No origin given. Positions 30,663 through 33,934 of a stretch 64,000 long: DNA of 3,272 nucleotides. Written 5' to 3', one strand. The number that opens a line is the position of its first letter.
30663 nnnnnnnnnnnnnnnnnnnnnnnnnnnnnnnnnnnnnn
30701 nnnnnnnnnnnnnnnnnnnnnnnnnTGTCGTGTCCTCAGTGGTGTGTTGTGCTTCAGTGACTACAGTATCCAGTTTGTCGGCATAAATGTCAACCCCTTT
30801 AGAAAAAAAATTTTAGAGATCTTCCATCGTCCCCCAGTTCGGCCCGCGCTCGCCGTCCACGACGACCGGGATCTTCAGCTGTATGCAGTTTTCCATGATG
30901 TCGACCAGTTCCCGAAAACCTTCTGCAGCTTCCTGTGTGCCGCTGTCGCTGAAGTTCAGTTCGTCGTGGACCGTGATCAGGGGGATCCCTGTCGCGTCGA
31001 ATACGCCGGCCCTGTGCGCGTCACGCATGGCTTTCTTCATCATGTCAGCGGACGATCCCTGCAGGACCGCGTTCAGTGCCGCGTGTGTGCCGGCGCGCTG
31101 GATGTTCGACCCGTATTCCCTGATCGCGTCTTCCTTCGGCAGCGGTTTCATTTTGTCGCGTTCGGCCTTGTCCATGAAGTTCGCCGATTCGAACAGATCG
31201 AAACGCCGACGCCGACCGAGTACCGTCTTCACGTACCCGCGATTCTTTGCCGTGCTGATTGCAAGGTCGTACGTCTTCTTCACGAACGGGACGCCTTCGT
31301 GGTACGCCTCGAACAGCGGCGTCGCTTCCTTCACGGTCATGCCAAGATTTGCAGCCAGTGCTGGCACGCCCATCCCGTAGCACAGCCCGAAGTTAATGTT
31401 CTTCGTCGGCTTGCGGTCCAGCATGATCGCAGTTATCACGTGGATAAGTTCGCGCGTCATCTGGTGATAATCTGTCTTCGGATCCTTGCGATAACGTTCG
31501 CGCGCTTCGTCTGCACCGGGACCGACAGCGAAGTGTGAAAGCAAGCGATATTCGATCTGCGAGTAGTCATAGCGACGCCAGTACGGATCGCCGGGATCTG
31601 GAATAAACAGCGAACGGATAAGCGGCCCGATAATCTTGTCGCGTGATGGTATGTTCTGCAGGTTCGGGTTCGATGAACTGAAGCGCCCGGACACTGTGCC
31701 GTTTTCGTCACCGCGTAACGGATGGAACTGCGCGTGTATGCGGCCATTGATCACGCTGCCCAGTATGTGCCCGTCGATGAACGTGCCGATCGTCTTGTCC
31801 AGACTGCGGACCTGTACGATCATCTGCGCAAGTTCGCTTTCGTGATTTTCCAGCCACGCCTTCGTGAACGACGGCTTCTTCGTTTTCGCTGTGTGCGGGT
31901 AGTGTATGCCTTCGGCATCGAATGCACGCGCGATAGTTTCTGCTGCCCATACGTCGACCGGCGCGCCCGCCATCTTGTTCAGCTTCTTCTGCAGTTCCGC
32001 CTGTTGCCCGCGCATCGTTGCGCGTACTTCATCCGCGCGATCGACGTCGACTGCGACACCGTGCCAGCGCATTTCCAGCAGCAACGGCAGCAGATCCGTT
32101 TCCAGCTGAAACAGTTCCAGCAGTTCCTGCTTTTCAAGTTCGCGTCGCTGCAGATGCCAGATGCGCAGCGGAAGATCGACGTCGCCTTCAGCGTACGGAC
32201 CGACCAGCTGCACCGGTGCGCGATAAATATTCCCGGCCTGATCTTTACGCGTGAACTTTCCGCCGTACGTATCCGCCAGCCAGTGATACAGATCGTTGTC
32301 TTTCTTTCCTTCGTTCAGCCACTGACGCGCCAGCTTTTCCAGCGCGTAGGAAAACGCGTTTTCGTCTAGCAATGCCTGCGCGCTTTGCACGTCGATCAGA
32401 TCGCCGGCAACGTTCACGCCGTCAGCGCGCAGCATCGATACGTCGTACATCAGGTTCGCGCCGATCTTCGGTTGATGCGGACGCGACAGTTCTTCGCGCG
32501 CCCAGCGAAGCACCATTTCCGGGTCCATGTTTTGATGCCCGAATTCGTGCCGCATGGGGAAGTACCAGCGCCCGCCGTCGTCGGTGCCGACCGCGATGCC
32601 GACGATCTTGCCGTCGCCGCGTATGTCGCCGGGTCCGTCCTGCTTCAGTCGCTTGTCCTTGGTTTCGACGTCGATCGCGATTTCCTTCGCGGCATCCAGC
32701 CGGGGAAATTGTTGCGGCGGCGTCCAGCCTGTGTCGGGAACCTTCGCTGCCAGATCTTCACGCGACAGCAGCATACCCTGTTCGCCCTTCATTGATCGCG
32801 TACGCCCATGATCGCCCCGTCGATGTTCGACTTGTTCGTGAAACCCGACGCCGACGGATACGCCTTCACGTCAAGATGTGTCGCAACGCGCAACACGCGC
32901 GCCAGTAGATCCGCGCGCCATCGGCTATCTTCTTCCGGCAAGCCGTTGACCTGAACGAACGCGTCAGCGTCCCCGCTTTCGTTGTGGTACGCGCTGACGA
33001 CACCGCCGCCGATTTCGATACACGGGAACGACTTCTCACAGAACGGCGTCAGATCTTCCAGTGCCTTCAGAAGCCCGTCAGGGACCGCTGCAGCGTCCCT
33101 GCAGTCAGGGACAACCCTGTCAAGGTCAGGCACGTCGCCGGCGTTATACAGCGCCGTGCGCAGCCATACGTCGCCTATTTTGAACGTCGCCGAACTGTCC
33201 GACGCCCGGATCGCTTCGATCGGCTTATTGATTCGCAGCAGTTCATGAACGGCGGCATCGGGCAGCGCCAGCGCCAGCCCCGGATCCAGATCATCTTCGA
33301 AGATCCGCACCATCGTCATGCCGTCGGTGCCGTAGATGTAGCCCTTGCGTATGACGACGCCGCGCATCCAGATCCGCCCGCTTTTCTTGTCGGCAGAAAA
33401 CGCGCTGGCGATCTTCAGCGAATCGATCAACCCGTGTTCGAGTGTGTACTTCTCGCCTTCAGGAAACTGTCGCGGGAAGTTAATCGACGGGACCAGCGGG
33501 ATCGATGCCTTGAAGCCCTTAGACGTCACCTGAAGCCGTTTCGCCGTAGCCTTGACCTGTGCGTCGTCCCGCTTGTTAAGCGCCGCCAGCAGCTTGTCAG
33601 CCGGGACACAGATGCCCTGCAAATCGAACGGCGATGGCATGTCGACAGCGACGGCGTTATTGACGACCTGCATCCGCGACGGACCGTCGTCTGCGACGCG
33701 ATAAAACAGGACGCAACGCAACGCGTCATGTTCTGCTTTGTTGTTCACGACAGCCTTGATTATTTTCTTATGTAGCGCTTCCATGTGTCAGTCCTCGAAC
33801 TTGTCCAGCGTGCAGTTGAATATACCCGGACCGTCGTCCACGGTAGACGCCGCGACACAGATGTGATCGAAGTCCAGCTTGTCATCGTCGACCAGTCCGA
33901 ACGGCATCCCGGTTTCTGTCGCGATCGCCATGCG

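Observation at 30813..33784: Family-A DNA polymerase translationally coupled to a beta-clamp-like processivity protein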

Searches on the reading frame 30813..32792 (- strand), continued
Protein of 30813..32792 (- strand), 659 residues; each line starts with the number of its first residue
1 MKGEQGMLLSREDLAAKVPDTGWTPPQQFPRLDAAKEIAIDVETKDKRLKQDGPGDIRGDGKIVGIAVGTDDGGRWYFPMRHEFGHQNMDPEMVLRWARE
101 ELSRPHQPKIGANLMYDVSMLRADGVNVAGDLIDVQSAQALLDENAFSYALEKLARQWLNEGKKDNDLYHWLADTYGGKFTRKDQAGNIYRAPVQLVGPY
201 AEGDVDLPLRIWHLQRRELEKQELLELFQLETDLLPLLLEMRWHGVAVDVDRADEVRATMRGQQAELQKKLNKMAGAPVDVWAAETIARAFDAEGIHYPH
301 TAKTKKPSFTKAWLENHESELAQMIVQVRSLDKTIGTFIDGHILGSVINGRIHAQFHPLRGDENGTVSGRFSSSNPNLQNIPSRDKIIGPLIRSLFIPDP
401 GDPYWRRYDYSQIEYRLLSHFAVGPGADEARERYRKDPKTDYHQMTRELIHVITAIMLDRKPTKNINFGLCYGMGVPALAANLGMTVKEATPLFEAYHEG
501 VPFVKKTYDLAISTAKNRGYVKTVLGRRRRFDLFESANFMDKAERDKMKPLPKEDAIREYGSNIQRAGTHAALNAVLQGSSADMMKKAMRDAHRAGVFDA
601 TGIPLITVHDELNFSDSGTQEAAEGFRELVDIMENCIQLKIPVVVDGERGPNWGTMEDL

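Call 80: find_encoding_contigs(protein=P0131, flank=6000, max_places=1)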
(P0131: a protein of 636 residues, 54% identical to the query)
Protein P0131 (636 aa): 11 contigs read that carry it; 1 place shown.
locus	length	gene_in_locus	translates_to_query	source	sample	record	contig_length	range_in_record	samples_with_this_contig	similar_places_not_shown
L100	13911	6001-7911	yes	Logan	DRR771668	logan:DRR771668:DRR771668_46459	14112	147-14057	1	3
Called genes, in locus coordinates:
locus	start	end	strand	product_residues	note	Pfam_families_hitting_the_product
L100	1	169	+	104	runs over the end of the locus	?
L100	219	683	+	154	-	-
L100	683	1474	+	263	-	PF18724:ADDT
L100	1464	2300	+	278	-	PF01266:DAO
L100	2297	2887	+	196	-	PF18748:HMUDK_HMUD1 (weak)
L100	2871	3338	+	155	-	PF00583:Acetyltransf_1, PF13673:Acetyltransf_10 (weak), PF13508:Acetyltransf_7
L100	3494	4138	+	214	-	PF18723:HMUDK_hel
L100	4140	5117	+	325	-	PF00303:Thymidylat_synt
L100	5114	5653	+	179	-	PF12917:YfbR-like, PF13023:HD_3, PF01966:HD (weak)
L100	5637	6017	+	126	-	-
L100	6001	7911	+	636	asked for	PF00476:DNA_pol_A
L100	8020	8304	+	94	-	-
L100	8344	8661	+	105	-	-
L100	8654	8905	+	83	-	-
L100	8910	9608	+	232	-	-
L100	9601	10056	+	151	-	PF24746:DUF7694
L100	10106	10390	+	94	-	-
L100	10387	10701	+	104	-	-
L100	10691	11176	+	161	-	-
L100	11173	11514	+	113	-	PF01381:HTH_3 (faint)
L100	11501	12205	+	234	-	-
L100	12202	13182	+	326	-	-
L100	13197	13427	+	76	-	-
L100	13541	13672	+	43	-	-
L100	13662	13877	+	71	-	-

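Call 99: predict_structure(alignment_id=A3)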
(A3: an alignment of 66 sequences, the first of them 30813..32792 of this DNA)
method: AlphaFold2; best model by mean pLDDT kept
length: 659 residues; sequences in the alignment: 66
mean_pLDDT: 93.6   pTM: 0.91
mean pLDDT of the five models: 93.6, 93.1, 92.2, 91.8, 91.2
residues with pLDDT >= 90: 553; 70-90: 97; 50-70: 2; < 50: 7
segments of 3 or more residues with pLDDT < 50: 1-7
pLDDT, mean of each block of 10 residues (from residue 1): 50 85 95 97 96 94 98 97 94 98 97 97 97 97 94 96 89 95 93 96 98 98 98 97 97 96 97 97 97 95 93 91 96 95 96 95 88 93 87 97 96 94 95 96 91 85 85 84 85 87 93 97 97 93 86 96 95 95 97 98 92 97 98 97 96 96
secondary structure, 60 per line:
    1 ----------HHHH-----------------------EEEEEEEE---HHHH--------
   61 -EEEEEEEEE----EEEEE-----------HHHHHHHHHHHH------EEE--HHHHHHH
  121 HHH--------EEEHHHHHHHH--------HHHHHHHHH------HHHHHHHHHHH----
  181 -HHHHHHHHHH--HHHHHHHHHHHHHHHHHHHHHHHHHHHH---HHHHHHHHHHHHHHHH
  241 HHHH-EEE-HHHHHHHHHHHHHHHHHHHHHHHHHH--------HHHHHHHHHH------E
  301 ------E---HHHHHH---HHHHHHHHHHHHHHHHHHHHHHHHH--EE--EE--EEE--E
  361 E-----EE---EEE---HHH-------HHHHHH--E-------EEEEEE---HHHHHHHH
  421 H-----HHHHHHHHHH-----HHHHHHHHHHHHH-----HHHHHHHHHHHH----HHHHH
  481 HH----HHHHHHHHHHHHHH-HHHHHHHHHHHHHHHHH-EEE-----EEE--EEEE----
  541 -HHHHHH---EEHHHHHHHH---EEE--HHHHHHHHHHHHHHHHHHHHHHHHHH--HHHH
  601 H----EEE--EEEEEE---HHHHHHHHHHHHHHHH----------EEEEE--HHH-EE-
elements in order: H11-14 E38-45 H49-52 E62-70 E75-79 H91-102 E109-111 H114-123 E132-134 H135-142 H151-159 H166-176 H182-191 H194-221 H225-244 E246-248 H250-275 H284-293 H311-316 H320-344 E355-357 E372-374 H388-393 E404-409 H413-421 H427-436 H442-454 H460-471 H476-482 H487-500 H502-518 E520-522 E528-530 E533-536 H542-547 H553-560 E564-566 H569-594 H597-601 E606-608 E611-616 H620-635 E646-650

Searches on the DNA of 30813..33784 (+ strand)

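Call 6: search_dna_similar(query=window:30813-33784:+, collection=phages, mode=near, max_rows=20)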
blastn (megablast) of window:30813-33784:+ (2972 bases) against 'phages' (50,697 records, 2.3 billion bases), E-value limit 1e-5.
No match.
